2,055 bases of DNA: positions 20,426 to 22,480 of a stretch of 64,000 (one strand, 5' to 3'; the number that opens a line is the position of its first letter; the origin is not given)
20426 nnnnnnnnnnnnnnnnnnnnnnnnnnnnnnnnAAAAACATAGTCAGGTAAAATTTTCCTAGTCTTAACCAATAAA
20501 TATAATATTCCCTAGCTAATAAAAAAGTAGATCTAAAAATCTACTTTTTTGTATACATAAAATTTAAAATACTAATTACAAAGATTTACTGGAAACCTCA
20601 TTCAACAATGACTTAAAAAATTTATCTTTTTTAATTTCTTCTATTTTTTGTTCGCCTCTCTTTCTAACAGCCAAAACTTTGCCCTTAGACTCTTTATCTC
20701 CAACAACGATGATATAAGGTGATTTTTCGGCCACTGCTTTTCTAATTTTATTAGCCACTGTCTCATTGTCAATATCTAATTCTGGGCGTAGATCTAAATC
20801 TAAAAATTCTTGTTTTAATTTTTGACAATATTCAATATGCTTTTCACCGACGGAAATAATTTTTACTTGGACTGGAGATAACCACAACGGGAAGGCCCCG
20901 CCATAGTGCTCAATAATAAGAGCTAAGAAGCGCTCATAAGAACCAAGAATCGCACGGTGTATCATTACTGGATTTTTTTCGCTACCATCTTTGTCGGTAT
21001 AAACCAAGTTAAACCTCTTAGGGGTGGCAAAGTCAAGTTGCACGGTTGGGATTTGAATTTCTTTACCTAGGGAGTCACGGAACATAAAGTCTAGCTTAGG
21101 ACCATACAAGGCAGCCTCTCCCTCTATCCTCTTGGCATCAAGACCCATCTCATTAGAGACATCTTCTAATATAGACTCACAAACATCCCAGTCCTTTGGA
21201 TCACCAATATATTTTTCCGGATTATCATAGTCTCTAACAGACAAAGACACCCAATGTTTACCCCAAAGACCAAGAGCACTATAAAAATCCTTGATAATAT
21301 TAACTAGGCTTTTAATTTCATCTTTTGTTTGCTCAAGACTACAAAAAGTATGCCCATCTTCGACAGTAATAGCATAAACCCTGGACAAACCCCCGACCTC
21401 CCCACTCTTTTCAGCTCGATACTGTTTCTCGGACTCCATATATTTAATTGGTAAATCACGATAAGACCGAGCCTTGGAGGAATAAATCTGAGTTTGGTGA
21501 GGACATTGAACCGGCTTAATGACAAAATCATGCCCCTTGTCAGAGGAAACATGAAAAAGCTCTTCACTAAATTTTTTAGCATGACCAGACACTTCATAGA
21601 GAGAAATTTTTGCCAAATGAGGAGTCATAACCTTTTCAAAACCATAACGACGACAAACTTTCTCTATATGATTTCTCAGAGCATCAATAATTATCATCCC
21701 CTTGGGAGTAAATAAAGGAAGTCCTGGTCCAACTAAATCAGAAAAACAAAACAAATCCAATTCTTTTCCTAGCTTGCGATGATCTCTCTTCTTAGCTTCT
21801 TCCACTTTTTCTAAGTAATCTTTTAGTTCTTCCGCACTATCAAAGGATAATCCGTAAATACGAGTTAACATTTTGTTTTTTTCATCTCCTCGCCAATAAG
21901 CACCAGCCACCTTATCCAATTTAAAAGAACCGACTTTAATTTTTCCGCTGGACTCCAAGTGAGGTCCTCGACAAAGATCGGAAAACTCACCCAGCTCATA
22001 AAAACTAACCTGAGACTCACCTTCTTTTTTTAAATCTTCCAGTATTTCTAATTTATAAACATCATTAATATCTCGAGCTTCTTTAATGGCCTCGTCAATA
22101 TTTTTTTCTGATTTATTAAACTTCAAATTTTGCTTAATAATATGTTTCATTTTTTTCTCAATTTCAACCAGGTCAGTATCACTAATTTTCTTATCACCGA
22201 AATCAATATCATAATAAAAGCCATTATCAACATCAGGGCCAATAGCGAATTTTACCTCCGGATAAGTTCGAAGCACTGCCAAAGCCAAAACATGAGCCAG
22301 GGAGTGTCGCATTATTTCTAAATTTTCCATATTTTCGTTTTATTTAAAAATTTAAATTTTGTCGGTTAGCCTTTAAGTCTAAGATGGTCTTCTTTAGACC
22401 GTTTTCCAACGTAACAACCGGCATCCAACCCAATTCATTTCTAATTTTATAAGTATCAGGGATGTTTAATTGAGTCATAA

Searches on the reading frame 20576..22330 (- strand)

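Call 33: search_protein_families(library=pfam, proteins=[window:20576-22330:-], max_evalue=0.001)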
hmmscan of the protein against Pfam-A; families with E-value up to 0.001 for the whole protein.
window:20576-22330:- (584 aa): 3 families
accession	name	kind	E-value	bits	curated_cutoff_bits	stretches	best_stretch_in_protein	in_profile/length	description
PF00587.30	tRNA-synt_2b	-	5.1e-38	131.4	29.3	1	259-476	1-179/179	tRNA synthetase class II core domain (G, H, P, S and T)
PF03129.25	HGTP_anticodon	-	1.7e-16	60.6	21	1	488-576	1-92/94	Anticodon binding domain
PF07973.19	tRNA_SAD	-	5.7e-13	49.1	24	1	108-159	1-44/44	Threonyl and Alanyl tRNA synthetase second additional domain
